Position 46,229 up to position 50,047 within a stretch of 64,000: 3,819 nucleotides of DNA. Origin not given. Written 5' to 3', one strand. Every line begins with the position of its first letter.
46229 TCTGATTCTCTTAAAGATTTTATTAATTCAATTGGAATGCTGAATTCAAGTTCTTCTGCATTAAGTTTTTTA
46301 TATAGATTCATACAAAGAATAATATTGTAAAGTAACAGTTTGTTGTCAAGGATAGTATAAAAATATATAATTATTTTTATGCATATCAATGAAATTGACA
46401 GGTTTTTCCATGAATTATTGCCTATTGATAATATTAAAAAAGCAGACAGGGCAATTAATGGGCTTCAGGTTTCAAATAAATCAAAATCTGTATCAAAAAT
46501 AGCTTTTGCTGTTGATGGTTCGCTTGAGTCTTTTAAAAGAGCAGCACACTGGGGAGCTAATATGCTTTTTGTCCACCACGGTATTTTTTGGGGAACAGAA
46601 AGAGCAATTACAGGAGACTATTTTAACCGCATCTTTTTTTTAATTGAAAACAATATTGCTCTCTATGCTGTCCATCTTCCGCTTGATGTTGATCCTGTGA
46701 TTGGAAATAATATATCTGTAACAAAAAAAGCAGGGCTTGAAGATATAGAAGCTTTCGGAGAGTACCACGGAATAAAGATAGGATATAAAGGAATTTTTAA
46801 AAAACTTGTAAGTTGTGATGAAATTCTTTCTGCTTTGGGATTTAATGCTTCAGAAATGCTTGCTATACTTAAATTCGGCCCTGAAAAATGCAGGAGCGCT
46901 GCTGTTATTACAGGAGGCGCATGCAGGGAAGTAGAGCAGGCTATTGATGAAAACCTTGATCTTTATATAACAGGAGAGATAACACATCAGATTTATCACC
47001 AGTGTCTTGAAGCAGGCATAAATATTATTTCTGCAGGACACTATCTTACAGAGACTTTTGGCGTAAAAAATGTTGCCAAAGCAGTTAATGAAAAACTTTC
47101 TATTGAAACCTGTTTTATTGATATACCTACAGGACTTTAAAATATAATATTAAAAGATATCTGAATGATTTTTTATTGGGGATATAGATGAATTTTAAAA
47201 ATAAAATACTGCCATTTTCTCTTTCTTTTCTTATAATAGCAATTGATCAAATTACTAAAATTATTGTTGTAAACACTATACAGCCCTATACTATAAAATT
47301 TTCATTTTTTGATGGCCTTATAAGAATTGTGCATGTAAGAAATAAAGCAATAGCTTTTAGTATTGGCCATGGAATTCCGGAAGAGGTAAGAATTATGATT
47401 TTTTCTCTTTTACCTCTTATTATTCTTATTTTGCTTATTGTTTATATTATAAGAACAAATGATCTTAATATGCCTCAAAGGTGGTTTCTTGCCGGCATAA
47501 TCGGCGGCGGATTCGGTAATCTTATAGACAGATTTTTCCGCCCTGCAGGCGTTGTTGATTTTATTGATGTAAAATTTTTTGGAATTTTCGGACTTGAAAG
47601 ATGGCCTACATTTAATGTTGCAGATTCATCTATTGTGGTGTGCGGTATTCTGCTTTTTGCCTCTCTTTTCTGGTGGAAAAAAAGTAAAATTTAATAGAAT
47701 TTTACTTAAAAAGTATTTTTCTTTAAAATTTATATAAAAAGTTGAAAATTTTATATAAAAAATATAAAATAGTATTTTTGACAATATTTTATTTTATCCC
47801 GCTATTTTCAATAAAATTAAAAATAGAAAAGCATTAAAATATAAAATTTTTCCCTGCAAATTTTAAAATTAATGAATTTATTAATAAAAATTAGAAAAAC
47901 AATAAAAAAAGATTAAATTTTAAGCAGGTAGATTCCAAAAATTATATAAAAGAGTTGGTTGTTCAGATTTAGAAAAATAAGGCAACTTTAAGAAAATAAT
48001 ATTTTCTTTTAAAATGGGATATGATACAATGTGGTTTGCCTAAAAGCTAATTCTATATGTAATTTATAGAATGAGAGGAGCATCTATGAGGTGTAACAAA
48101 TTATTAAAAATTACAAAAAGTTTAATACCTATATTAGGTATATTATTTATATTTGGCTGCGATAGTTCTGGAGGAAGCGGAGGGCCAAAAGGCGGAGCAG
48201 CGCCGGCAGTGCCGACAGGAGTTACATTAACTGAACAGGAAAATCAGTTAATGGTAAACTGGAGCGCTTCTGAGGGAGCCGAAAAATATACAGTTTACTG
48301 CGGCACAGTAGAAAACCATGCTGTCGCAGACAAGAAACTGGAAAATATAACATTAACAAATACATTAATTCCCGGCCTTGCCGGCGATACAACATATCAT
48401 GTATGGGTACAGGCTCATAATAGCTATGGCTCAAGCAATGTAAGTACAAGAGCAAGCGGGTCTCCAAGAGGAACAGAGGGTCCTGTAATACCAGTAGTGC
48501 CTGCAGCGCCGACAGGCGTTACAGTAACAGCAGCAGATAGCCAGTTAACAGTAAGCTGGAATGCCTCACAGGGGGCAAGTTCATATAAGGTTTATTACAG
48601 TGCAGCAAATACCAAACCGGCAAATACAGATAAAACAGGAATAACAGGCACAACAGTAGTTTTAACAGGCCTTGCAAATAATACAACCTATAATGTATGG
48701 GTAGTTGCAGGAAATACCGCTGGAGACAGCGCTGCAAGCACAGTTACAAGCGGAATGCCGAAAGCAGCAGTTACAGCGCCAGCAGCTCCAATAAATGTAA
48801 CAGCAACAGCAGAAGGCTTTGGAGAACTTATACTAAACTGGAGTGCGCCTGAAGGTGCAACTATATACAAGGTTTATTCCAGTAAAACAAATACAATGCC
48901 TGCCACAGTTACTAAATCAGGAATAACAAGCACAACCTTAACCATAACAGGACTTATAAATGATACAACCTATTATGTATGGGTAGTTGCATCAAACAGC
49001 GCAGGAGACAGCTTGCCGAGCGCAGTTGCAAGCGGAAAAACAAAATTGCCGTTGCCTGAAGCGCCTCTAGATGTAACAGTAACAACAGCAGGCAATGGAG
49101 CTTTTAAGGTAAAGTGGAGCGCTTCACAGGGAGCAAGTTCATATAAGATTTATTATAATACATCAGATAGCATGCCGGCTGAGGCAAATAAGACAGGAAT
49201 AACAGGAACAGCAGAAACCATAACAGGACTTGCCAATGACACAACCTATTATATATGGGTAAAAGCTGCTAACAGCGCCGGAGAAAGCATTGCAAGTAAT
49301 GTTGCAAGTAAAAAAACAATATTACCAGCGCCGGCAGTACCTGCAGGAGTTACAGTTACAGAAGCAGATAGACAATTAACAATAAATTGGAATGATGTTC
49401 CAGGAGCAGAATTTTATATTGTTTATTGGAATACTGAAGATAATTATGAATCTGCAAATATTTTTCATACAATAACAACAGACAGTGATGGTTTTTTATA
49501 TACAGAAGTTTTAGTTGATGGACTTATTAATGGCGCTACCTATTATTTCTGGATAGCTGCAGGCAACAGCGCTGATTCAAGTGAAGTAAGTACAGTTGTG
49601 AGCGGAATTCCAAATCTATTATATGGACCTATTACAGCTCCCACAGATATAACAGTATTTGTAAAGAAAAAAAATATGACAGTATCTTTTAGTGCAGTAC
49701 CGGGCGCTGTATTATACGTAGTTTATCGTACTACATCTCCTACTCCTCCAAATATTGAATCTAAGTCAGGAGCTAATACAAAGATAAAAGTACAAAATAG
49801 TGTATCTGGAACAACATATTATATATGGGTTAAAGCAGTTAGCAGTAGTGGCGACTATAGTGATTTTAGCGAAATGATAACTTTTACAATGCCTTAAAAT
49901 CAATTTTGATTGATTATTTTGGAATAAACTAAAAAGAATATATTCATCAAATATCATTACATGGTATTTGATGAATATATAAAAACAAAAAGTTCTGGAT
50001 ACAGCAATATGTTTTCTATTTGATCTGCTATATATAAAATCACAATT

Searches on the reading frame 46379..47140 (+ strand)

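Call 43: search_protein_families(library=pfam, proteins=[window:46379-47140:+], max_evalue=0.001)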
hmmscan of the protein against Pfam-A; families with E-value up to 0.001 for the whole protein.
window:46379-47140:+ (253 aa): 1 family
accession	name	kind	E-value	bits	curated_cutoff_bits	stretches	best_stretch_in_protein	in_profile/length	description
PF01784.24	DUF34_NIF3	-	1.2e-57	195.9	23.4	1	1-248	1-251/256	Duf34/NIF3 (NGG1p interacting factor 3)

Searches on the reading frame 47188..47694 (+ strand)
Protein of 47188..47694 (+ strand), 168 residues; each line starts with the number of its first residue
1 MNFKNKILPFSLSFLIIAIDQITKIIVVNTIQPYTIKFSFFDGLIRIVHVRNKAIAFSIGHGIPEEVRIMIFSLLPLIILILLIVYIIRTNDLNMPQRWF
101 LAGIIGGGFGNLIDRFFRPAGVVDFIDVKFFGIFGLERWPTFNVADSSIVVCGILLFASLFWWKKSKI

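Call 43: search_protein_families(library=pfam, proteins=[window:47188-47694:+], max_evalue=0.001)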
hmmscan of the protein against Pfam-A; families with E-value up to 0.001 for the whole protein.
window:47188-47694:+ (168 aa): 1 family
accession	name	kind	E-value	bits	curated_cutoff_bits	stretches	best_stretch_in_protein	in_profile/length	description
PF01252.23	Peptidase_A8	-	7.3e-32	111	25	1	13-161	2-141/142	Signal peptidase (SPase) II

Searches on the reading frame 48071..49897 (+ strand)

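Call 78: search_protein_families(library=pfam, proteins=[window:48071-49897:+], max_evalue=0.00001)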
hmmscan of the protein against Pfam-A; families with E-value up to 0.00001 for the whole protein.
window:48071-49897:+ (608 aa): 6 families
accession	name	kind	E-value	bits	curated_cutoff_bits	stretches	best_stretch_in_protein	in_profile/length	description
PF00041.27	fn3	-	1e-49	167.1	25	4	146-227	2-82/84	Fibronectin type III domain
PF16656.11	Pur_ac_phosph_N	-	8.7e-20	71.5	30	0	427-507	6-89/93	Purple acid Phosphatase, N-terminal domain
PF25059.1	FN3_DSCAM-DSCAML_C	-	1.9e-15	57.4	39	0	170-225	21-76/89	DSCAM/DSCAML C-terminal Fn3-like domain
PF21910.2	GH85_C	-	6.6e-14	52.6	27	0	153-182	13-42/95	GH85 endohexosaminidases, C-terminal domain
PF24489.1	Ig_J_second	-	4.1e-12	46.5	27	0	367-411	44-89/105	Tip attachment protein J second Ig-like domain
PF09294.16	Interfer-bind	-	6.4e-09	36.5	21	0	152-213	21-84/104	Interferon-alpha/beta receptor, fibronectin type III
